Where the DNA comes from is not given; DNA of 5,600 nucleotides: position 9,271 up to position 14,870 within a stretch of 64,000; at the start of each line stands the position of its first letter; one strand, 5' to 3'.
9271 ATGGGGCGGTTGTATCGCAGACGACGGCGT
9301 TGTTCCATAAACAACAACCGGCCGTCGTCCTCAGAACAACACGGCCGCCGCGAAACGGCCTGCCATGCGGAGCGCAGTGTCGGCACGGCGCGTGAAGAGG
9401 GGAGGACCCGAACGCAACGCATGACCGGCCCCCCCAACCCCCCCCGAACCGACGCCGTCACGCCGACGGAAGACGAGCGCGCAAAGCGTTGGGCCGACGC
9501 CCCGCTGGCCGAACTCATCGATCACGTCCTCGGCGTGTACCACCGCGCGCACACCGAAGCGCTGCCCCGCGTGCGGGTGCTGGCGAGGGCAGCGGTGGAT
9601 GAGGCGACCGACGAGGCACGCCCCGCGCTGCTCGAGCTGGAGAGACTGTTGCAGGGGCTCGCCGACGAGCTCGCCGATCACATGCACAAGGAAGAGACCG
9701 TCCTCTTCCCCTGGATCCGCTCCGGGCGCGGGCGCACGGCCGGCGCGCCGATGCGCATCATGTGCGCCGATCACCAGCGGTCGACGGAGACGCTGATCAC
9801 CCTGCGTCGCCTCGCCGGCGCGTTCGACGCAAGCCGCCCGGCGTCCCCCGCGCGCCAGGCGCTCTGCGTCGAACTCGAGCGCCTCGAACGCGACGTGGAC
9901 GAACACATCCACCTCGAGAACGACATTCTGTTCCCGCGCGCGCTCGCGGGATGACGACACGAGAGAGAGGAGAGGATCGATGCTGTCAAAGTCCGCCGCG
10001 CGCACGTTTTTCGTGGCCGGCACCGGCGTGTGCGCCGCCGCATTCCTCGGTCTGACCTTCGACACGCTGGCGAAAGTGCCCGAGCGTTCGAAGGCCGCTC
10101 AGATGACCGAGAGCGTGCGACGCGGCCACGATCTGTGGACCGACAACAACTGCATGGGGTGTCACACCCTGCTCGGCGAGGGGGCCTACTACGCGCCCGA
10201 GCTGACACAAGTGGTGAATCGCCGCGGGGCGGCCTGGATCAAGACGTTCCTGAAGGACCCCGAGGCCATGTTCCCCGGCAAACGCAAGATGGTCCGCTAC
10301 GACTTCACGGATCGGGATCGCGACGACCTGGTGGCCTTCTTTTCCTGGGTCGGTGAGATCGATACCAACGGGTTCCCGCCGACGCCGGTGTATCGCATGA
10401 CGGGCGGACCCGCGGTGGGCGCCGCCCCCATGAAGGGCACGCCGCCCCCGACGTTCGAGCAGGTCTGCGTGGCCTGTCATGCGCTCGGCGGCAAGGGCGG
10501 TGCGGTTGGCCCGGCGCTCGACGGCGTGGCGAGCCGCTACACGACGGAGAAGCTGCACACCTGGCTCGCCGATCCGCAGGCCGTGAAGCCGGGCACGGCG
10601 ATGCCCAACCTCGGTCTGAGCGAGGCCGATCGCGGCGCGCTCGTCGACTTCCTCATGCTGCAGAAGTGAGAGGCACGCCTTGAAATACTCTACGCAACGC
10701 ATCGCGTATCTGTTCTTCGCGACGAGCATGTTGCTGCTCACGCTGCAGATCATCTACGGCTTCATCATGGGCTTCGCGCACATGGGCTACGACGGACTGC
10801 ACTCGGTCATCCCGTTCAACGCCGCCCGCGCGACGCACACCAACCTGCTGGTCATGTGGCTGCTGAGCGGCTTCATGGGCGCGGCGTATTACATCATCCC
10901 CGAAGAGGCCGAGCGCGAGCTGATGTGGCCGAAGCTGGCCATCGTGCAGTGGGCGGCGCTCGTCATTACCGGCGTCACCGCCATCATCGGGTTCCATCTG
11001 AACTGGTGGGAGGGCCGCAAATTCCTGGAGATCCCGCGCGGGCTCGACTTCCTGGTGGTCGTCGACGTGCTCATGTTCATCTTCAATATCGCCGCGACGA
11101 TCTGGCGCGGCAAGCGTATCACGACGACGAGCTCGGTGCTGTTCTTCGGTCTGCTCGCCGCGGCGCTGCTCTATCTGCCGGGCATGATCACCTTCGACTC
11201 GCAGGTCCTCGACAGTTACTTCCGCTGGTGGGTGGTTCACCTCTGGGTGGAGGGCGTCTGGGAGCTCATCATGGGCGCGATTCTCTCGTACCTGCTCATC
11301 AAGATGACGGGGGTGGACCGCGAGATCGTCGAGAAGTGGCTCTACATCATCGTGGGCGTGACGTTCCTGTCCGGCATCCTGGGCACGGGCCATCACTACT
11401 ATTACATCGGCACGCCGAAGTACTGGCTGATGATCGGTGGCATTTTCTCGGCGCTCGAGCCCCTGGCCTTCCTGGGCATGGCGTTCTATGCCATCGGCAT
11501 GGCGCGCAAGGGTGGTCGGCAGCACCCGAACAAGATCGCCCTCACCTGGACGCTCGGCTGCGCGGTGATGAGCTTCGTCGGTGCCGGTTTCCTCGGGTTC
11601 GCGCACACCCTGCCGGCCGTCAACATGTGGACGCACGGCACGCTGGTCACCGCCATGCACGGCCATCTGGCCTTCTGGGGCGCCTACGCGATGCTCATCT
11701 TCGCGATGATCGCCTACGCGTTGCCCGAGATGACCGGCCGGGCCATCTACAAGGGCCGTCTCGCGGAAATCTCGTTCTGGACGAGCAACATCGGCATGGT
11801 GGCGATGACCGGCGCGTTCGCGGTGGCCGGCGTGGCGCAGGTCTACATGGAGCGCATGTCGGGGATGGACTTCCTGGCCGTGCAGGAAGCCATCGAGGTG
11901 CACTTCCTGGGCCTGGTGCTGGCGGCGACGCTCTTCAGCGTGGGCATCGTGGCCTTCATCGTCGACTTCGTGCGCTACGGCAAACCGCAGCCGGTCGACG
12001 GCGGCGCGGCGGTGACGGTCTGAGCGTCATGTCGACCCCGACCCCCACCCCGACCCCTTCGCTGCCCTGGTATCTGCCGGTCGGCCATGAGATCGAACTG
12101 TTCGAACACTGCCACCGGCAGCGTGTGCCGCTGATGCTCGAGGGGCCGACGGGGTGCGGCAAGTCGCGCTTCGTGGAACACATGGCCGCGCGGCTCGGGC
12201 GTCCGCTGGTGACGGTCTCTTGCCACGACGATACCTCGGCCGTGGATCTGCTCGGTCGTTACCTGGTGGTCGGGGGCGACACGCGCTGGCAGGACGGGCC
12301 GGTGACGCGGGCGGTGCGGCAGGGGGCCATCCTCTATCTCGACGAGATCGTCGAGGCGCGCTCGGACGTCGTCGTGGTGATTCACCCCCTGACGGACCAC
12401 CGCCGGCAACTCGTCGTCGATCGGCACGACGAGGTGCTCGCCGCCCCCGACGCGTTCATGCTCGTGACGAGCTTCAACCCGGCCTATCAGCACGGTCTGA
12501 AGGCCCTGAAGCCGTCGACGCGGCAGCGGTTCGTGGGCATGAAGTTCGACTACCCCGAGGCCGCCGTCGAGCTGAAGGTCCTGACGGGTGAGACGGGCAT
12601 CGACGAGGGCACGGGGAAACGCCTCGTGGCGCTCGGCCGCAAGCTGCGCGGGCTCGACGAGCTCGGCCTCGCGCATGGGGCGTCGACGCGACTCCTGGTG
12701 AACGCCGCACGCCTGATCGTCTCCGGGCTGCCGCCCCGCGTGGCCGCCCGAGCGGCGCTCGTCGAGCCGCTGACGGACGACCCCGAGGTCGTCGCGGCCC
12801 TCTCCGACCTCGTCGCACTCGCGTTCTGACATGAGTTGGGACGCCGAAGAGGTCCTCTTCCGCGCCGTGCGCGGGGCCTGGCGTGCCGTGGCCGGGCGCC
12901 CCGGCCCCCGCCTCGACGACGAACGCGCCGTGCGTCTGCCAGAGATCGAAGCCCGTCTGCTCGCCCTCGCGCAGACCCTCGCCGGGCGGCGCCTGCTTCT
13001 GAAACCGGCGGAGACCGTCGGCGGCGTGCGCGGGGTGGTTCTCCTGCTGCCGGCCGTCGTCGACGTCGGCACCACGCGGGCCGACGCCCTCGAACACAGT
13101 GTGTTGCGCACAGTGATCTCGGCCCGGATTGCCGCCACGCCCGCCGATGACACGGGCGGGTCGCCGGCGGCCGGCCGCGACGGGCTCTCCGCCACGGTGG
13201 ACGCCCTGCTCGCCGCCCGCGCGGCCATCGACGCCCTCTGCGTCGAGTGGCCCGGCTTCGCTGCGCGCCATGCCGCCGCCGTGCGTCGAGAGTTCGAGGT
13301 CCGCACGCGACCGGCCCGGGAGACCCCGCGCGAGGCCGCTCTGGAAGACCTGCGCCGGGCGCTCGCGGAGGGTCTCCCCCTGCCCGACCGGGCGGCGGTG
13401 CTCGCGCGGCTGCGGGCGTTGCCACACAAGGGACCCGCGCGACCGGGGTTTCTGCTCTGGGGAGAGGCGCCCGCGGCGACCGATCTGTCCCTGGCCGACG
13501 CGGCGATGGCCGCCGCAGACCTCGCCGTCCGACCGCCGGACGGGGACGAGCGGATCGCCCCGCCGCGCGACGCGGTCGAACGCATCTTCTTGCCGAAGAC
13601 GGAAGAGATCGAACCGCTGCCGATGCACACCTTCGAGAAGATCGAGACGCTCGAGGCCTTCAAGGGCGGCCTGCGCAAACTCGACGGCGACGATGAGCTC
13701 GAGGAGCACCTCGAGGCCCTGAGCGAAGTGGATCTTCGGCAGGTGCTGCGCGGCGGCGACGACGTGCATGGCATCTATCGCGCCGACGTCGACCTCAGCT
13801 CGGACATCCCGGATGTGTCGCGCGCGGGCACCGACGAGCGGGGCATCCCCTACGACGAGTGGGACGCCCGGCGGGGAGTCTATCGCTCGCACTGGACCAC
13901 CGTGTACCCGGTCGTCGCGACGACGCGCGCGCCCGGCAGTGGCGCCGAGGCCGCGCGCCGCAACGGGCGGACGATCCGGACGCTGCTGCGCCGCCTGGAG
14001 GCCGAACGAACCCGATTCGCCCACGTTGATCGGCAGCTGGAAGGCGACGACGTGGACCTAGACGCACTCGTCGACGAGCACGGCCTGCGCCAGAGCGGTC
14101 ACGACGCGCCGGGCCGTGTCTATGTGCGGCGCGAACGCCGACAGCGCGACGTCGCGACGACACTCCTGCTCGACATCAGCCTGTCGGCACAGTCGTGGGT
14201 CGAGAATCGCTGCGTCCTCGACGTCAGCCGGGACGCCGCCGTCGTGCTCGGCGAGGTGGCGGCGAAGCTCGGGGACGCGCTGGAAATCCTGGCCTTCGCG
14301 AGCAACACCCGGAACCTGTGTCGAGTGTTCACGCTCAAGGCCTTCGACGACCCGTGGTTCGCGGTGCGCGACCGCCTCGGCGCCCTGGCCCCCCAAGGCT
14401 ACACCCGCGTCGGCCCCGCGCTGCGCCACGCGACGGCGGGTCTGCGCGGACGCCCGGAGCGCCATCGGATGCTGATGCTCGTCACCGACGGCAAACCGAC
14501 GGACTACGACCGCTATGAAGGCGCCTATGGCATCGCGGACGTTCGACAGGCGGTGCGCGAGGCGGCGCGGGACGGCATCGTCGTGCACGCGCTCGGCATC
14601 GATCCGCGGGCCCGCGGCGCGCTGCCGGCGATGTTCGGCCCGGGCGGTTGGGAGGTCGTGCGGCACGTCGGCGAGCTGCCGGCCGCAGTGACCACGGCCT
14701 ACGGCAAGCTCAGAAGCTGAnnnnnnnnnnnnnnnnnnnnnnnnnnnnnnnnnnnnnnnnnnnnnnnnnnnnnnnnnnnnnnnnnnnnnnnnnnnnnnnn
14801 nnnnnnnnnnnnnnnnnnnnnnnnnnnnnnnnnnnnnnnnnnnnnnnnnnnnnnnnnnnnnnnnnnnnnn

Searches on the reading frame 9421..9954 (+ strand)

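Call 16: search_protein_families(library=pfam, proteins=[window:9421-9954:+], max_evalue=0.001)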
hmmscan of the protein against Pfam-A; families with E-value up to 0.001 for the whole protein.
window:9421-9954:+ (177 aa): 1 family
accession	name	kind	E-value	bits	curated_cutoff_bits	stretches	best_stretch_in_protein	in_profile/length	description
PF01814.28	Hemerythrin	-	1.6e-17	64.6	25.3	1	35-174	4-127/127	Hemerythrin HHE cation binding domain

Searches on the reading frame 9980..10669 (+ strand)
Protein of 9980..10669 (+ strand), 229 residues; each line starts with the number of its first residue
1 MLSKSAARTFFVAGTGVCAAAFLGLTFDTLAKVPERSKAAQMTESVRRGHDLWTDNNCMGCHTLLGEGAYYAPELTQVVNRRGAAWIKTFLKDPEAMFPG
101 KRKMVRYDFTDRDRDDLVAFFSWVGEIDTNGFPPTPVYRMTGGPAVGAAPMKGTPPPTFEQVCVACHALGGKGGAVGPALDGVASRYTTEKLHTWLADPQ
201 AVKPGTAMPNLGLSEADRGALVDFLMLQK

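Call 16: search_protein_families(library=pfam, proteins=[window:9980-10669:+], max_evalue=0.001)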
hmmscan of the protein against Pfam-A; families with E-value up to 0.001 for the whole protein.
window:9980-10669:+ (229 aa): 4 families
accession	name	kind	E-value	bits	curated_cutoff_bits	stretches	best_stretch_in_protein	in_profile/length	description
PF00034.26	Cytochrom_C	-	7.3e-21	75.7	21.3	2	47-121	2-86/90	Cytochrome c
PF13442.11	Cytochrome_CBB3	-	7.5e-14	52.3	27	2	158-225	9-68/68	Cytochrome C oxidase, cbb3-type, subunit III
PF02433.20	FixO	-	3.5e-06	27.1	29.6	0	176-211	102-137/219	Cytochrome C oxidase, mono-heme subunit/FixO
PF22085.1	NorB_cytochrome_c-like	-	0.00064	20.6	29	0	43-86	15-58/181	Nitric oxide reductase subunit B, cytochrome c-like domain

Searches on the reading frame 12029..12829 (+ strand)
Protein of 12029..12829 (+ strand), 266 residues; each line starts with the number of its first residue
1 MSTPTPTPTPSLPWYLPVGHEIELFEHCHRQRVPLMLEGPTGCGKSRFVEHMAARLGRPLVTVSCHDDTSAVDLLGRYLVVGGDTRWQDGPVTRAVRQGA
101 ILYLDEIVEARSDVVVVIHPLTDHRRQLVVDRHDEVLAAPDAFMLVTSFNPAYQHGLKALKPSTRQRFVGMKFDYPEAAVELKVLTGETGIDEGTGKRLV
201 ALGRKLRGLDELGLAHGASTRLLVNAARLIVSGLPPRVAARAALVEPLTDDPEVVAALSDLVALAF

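Call 17: search_protein_families(library=pfam, proteins=[window:12029-12829:+], max_evalue=0.001)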
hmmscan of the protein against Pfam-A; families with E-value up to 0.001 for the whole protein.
window:12029-12829:+ (266 aa): 6 families
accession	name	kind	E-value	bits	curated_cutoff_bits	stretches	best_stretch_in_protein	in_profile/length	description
PF07728.20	AAA_5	-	1.7e-36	125.8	22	1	34-168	1-139/139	AAA domain (dynein-related subfamily)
PF08406.16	CbbQ_C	-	1.3e-27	96.3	20.6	1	181-263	1-83/85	CbbQ/NirQ/NorQ C-terminal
PF01078.27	Mg_chelatase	-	1.1e-07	32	20.3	1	80-152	90-159/207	Magnesium chelatase, subunit ChlI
PF00004.35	AAA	-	9.7e-05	23.3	21.2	1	36-107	2-66/131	ATPase family associated with various cellular activities (AAA)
PF07726.17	AAA_3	-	0.00021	21.6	27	1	35-169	2-130/131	ATPase family associated with various cellular activities (AAA)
PF13401.12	AAA_22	-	0.00032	21.4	27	1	33-77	6-53/130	AAA domain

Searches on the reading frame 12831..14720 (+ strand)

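Call 17: search_protein_families(library=pfam, proteins=[window:12831-14720:+], max_evalue=0.001)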
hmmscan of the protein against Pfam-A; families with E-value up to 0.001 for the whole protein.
window:12831-14720:+ (629 aa): 1 family
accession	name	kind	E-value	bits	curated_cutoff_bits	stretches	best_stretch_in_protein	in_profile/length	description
PF00092.34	VWA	-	1.5e-06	29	23.8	1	481-598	37-147/174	von Willebrand factor type A domain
